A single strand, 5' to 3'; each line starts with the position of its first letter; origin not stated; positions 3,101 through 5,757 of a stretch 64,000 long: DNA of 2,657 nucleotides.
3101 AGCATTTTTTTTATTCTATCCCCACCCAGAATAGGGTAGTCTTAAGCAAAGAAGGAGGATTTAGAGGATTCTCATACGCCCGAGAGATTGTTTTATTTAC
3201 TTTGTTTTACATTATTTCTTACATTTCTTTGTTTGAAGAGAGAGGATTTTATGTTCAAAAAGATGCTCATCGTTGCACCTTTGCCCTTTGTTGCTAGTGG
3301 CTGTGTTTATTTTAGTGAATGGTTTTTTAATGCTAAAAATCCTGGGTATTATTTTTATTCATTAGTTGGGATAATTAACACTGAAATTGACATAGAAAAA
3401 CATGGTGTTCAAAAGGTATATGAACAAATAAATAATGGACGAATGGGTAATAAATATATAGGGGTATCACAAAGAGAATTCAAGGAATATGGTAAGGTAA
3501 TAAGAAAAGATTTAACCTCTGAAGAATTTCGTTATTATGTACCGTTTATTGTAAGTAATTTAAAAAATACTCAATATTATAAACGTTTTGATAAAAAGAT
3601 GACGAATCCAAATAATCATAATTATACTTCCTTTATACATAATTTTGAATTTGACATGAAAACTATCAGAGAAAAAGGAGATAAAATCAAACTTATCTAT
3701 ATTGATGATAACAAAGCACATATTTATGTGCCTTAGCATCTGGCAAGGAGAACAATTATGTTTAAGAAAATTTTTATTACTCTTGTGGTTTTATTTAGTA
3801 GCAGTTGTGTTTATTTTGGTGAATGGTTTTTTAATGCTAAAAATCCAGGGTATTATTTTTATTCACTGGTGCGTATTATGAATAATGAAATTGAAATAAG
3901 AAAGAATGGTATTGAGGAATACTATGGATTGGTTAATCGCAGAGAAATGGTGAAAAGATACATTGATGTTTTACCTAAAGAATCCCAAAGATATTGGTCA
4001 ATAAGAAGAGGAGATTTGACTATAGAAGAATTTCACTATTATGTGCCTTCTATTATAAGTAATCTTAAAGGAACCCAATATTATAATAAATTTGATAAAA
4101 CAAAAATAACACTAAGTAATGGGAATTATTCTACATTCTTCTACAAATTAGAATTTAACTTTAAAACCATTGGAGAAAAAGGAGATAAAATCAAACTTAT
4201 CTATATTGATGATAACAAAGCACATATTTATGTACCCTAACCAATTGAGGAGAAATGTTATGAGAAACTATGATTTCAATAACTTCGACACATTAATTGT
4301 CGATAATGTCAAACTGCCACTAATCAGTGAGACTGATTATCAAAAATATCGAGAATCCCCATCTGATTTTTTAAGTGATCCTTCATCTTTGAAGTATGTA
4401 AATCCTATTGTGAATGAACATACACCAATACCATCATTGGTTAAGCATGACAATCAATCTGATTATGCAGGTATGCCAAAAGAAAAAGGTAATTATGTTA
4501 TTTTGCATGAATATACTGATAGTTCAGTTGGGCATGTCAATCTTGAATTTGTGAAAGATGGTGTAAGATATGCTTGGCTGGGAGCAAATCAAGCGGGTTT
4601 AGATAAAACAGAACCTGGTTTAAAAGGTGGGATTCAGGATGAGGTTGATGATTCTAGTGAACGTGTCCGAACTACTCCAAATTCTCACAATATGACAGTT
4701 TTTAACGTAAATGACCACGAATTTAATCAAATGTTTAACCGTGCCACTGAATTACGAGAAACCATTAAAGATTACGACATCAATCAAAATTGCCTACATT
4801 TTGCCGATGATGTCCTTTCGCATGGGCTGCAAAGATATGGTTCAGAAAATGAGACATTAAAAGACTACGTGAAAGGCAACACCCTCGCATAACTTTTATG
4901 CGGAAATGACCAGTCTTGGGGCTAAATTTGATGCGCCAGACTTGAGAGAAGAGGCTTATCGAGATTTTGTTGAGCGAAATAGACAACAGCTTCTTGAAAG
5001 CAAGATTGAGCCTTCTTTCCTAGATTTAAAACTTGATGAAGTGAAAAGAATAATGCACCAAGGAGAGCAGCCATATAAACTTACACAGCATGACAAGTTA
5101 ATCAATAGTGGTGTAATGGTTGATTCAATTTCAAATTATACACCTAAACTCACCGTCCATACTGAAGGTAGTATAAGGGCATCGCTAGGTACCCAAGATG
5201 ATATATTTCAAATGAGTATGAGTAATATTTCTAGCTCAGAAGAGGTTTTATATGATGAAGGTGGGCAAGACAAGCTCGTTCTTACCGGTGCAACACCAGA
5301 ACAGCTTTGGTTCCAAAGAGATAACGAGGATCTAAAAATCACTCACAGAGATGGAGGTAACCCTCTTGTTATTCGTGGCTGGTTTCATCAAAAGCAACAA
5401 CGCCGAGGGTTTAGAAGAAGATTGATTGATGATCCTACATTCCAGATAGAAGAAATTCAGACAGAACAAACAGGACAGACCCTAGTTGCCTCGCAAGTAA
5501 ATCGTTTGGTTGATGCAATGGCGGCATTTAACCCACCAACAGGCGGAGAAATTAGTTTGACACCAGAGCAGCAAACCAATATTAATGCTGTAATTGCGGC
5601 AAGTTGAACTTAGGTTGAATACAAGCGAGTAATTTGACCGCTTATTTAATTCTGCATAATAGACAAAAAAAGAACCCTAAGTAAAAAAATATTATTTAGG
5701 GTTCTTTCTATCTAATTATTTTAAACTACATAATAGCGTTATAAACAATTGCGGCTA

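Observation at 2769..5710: Decayed, apparently undescribed T1SS-dependent toxin / lipoprotein-immunity island inserted between glpQ and glpF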

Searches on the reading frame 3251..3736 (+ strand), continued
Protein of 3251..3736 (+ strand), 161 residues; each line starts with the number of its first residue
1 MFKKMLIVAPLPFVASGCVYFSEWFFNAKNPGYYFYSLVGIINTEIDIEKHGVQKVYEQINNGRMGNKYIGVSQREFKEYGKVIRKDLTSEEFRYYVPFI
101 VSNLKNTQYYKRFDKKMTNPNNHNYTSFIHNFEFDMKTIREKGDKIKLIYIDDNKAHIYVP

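Call 95: find_encoding_contigs(protein=P0024, flank=8000, max_places=2)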
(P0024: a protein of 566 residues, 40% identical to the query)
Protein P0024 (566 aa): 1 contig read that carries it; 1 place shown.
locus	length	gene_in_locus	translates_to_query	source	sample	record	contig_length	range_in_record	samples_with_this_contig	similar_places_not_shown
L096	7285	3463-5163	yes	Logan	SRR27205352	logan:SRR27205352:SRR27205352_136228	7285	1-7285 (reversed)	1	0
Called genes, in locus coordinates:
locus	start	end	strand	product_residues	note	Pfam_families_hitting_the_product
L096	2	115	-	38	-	?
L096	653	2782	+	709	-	PF00664:ABC_membrane, PF00005:ABC_tran, PF02463:SMC_N (faint)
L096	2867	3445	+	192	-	-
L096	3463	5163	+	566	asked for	PF26745:SPM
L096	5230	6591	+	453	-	PF25919:BSH_CusB (faint), PF00364:Biotin_lipoyl (faint), PF25917:BSH_RND (faint), PF25973:BSH_CzcB (faint), PF25984:BSH_YknX (weak), PF26077:BSH_Fcp1 (faint), PF25994:HH_AprE, PF26002:Beta-barrel_AprE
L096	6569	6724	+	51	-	-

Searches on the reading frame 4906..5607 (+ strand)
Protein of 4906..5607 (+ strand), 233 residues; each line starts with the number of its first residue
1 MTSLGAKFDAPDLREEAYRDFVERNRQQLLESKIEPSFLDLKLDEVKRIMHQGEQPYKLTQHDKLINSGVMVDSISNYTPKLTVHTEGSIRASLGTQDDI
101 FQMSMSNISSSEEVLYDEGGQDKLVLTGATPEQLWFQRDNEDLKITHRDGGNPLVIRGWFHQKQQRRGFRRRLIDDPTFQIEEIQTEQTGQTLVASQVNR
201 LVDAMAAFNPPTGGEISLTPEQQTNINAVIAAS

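Call 3: search_protein_families(library=pfam, proteins=[window:4906-5607:+], max_evalue=1)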
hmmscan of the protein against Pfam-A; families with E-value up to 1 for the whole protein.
window:4906-5607:+ (233 aa): 3 families
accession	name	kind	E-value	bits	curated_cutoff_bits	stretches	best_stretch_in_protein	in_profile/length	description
PF08339.15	RTX_C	-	0.023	15.3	30.2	0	188-210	97-119/132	RTX C-terminal domain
PF14659.12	Phage_int_SAM_3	-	0.13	12.9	22.6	1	25-53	24-52/58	Phage integrase, N-terminal SAM-like domain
PF06594.17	HCBP_related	-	0.15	12.5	21.4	1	142-184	1-30/42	Haemolysin-type calcium binding protein related domain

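Call 4: search_protein_families(library=ncbifam, proteins=[window:4906-5607:+], max_evalue=1)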
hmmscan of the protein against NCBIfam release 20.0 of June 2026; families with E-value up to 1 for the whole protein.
window:4906-5607:+ (233 aa): 3 families
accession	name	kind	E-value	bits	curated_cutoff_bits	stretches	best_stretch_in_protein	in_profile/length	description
NF033943.0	RTX_toxin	subfamily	3.2e-08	32.2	1000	1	95-207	793-894/930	RTX family hemolysin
NF052616.1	ACP_for_OlsHI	equivalog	0.14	12.5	130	1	52-92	18-55/83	ornithine lipid biosynthesis acyl carrier protein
NF050178.1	PA4570_fam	equivalog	0.17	12.2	100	1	135-155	8-28/69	PA4570 family protein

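Call 33: search_protein_families(library=pfam, proteins=[L082:8-1435:+, L082:1440-1931:+, L082:5544-6029:+, L085:446-925:+, P0017, P0020, P0018, P0024], max_evalue=0.1)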
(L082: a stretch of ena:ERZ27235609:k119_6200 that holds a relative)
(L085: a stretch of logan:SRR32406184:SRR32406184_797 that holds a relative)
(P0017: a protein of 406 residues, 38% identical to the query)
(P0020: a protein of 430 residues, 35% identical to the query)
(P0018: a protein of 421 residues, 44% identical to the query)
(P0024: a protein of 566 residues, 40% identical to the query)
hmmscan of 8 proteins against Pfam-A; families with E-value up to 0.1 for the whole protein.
L082:8-1435:+ (476 aa): 1 family
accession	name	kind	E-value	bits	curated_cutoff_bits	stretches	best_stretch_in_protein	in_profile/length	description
PF13010.11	pRN1_helical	-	0.023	15.1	27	0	321-378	63-118/138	Primase helical domain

L082:1440-1931:+ (164 aa): 0 families

L082:5544-6029:+ (162 aa): 0 families

L085:446-925:+ (160 aa): 1 family
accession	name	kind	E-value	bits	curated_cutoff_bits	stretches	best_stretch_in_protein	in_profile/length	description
PF19004.6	DUF5733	-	0.091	13.3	27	0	62-90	31-59/115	Family of unknown function (DUF5733)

P0017 (406 aa): 2 families
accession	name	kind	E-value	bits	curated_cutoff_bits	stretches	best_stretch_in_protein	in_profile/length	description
PF08339.15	RTX_C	-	0.0046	17.6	30.2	1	302-376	5-76/132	RTX C-terminal domain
PF20081.4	DUF6475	-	0.073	13.9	28.5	0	136-163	25-52/90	Domain of unknown function (DUF6475)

P0020 (430 aa): 1 family
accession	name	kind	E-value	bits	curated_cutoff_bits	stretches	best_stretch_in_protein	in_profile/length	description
PF13123.11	DUF3978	-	0.0035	17.5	25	0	287-340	85-136/144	Protein of unknown function (DUF3978)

P0018 (421 aa): 4 families
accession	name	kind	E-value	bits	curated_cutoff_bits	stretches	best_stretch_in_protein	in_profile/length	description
PF05903.20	Peptidase_C97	-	0.0065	16.8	29.2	1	99-122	99-122/151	PPPDE putative peptidase domain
PF13499.12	EF-hand_7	-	0.041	14.7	30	0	279-307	7-32/67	EF-hand domain pair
PF13517.12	FG-GAP_3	-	0.045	14.8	26.9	0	232-292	1-58/61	FG-GAP-like repeat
PF01839.29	FG-GAP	-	0.072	13.4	22.1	0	206-218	2-14/37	FG-GAP repeat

P0024 (566 aa): 2 families
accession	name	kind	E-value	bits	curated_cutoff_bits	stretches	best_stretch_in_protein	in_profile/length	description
PF05903.20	Peptidase_C97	-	0.00055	20.2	29.2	1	38-116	54-118/151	PPPDE putative peptidase domain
PF22248.1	ERMP1_C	-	0.037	13.9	27.2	1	369-501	17-141/222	Endoplasmic reticulum metallopeptidase 1, C-terminal domain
